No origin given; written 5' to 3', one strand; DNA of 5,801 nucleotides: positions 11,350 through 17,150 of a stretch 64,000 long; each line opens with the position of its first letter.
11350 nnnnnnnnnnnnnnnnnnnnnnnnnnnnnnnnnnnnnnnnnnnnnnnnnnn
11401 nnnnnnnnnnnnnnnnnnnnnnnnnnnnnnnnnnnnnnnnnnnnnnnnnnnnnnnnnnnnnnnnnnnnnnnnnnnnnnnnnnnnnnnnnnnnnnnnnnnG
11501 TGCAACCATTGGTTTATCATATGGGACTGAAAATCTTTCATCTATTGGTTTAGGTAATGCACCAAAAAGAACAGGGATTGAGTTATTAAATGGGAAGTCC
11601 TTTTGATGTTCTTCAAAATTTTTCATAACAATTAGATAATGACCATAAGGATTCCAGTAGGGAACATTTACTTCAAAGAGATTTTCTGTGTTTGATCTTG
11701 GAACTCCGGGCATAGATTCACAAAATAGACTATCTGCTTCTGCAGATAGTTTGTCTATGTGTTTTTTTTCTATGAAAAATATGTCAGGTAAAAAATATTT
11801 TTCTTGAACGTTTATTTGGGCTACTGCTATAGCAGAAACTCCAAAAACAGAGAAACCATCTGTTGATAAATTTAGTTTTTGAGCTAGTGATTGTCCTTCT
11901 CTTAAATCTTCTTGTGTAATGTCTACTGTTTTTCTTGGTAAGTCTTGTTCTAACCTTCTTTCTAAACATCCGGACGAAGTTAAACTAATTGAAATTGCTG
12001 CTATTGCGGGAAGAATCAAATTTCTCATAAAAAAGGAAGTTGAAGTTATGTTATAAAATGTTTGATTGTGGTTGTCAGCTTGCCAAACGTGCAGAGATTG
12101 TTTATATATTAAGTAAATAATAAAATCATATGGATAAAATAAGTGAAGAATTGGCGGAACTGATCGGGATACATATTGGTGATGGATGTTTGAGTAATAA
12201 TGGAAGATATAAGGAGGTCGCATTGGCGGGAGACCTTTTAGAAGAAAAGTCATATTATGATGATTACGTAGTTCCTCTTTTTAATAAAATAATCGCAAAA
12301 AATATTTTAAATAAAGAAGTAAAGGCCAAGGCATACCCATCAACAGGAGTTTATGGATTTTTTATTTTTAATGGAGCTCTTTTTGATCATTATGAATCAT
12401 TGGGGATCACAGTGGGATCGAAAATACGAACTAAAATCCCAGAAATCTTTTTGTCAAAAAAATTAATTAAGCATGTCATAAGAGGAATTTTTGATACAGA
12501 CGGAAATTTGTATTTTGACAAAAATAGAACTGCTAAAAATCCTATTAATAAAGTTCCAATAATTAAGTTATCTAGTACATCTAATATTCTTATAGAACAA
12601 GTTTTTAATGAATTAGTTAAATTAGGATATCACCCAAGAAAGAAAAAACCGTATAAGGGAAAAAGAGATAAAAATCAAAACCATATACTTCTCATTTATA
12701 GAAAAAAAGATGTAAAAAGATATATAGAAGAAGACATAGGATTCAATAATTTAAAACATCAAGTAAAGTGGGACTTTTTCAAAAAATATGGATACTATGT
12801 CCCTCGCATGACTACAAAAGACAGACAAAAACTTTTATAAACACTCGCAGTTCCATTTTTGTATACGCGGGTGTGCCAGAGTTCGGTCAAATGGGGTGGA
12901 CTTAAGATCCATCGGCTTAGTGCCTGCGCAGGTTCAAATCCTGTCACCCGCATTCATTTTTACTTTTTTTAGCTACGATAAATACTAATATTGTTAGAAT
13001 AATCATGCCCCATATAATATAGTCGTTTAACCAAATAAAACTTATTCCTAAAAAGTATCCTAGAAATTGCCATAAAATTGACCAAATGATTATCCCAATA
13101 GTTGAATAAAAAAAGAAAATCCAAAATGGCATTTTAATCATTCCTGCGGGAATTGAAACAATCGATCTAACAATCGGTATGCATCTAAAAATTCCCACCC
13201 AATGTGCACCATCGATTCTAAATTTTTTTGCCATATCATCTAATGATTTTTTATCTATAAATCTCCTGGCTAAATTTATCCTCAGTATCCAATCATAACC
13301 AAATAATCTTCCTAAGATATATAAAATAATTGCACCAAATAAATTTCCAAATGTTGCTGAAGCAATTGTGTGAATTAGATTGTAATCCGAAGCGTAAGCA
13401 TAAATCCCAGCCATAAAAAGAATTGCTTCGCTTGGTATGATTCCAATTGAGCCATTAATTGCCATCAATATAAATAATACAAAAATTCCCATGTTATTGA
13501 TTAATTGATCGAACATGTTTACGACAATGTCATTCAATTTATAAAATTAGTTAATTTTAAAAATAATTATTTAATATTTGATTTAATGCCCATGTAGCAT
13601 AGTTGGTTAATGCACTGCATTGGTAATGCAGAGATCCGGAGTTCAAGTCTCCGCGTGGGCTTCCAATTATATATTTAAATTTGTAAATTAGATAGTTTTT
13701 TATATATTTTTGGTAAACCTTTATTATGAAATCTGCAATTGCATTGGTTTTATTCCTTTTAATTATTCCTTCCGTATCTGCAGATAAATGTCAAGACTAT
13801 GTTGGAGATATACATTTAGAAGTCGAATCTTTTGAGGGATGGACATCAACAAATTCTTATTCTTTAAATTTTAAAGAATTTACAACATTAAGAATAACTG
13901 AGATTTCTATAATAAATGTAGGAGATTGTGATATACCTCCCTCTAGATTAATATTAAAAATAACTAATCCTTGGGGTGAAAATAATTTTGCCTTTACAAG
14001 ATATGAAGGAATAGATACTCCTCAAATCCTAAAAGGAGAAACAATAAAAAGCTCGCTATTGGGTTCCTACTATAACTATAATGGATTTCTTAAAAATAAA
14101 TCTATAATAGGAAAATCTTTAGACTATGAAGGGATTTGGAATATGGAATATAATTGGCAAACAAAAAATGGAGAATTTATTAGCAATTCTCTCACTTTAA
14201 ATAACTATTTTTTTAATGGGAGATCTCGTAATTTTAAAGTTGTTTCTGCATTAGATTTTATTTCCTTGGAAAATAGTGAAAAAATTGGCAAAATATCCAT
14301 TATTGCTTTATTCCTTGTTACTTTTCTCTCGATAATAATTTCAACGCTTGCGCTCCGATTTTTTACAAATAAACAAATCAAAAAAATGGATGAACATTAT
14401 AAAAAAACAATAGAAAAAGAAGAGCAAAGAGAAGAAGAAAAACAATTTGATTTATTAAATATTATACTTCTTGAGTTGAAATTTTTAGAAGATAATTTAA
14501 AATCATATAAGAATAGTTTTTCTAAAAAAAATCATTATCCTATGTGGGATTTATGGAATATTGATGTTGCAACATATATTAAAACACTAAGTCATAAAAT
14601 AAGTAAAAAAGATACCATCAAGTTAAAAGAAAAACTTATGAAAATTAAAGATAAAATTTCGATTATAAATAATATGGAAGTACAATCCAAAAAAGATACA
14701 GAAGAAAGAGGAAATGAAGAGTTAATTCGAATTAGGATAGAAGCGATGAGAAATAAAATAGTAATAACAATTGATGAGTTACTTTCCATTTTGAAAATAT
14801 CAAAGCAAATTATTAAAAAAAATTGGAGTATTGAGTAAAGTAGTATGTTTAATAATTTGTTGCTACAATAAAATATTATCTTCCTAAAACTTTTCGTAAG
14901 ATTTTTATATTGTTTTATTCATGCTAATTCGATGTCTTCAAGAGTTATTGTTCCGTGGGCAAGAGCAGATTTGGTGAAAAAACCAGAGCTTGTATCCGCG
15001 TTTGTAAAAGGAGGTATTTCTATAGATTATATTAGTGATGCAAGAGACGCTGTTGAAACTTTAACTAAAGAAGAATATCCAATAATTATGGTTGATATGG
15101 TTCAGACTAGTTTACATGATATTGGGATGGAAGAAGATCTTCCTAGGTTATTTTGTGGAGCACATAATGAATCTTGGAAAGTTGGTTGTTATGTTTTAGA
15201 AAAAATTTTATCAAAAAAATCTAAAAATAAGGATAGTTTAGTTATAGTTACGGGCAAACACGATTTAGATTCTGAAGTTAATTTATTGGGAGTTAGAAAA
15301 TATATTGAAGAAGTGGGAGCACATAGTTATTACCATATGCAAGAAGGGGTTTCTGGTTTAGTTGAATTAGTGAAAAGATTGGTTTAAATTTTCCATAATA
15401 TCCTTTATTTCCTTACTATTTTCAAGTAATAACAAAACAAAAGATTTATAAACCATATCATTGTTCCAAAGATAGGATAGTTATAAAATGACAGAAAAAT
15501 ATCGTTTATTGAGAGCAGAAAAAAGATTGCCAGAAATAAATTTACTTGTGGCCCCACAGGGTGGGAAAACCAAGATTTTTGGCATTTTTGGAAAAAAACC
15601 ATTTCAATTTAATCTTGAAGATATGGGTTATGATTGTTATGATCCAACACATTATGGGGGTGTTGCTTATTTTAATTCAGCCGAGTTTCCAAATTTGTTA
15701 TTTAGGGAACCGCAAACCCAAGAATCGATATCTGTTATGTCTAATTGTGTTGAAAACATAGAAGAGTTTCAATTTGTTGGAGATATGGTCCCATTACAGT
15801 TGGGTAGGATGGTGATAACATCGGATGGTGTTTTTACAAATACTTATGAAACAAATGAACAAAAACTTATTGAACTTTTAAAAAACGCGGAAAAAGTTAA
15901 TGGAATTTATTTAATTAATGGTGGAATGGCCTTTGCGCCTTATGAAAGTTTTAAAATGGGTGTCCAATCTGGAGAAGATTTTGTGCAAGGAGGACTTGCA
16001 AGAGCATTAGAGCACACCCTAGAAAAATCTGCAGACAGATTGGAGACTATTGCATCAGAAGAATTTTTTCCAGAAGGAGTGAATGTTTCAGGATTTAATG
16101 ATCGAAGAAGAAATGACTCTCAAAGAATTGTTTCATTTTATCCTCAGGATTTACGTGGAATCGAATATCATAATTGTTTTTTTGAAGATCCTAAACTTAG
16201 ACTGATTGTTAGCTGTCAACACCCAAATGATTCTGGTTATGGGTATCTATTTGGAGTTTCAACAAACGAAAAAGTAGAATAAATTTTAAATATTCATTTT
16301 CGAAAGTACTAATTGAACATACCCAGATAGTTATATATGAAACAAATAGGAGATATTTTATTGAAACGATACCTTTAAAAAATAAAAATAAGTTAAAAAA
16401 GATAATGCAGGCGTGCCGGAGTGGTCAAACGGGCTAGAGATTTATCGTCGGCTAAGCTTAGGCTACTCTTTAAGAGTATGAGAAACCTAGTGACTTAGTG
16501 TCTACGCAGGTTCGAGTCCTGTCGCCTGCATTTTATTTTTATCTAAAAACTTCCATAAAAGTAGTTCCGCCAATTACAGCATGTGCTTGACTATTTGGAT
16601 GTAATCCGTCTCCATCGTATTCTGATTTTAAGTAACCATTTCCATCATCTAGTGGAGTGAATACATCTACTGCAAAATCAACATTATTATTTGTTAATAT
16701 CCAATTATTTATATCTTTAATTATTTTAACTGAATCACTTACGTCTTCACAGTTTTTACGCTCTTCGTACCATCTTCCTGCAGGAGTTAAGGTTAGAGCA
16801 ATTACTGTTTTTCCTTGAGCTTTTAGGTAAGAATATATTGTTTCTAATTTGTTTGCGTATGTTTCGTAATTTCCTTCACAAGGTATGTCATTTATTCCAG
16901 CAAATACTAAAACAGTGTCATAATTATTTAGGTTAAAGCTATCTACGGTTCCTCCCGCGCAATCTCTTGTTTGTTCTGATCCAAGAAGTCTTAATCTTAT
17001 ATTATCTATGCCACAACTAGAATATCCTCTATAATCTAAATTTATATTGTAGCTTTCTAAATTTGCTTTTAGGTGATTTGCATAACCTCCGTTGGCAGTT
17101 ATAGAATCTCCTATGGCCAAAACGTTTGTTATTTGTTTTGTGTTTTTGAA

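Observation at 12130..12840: Free-standing double-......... homing-endonuclease-like gene next to tRNA-Leu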

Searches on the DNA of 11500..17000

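Call 75: search_rna_families(source=window, start=11500, end=17000, threshold=evalue, max_evalue=1)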
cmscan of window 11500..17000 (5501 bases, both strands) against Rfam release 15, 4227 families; matches with E-value up to 1: 4.
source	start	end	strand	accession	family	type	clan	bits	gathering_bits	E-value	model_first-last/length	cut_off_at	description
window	13588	13661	+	RF00005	tRNA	Gene; tRNA;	CL00001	69.6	29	3.5e-14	1-71/71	no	tRNA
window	12867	12952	+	RF00005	tRNA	Gene; tRNA;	CL00001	55.4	29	2.9e-10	1-71/71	no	tRNA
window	16407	16530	+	RF00005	tRNA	Gene; tRNA;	CL00001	38.1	29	1.6e-05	1-71/71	no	tRNA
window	11505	11549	-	RF00071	SNORD73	Gene; snRNA; snoRNA; CD-box;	-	24.8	42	0.64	1-72/72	no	Small nucleolar RNA SNORD73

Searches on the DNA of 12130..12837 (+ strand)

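Call 17: search_rna_families(sources=[L001, L002, L005, L009, L010, L012, L013, L014, L015, L016, L017, L022, L023, L024, L026], threshold=gathering)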
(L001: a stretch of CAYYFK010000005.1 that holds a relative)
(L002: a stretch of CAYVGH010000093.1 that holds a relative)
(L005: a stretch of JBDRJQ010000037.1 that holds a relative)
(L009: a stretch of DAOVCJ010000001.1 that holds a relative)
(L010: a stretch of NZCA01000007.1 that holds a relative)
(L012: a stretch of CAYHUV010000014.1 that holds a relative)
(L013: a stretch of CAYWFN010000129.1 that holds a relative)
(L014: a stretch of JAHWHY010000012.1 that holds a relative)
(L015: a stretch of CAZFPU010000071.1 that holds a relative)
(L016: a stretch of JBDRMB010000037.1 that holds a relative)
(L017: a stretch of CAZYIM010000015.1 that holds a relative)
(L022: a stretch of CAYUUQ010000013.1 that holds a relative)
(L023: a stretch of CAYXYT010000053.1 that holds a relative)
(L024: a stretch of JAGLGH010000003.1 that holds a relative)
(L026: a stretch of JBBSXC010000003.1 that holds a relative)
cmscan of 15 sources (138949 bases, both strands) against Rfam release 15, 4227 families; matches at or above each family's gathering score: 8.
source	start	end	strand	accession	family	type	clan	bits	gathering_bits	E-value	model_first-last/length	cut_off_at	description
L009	1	2566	-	RF02540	LSU_rRNA_archaea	Gene; rRNA;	CL00112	1784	50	0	1-2320/2987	3'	Archaeal large subunit ribosomal RNA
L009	3295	5046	-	RF01959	SSU_rRNA_archaea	Gene; rRNA;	CL00111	1212.2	50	0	1-1478/1478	no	Archaeal small subunit ribosomal RNA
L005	1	945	-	RF01959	SSU_rRNA_archaea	Gene; rRNA;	CL00111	886.3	50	5.1e-260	1-962/1478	3'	Archaeal small subunit ribosomal RNA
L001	5866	5937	+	RF00005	tRNA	Gene; tRNA;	CL00001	72.3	29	1.5e-13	1-71/71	no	tRNA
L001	7403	7487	+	RF00005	tRNA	Gene; tRNA;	CL00001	58.7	29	8.7e-10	1-71/71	no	tRNA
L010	6908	7020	+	RF00005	tRNA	Gene; tRNA;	CL00001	57.8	29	1.5e-09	1-71/71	no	tRNA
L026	6670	6764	+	RF00005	tRNA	Gene; tRNA;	CL00001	56.7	29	3e-09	1-71/71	no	tRNA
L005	1274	1414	+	RF00005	tRNA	Gene; tRNA;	CL00001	46.6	29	1.8e-06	1-71/71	no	tRNA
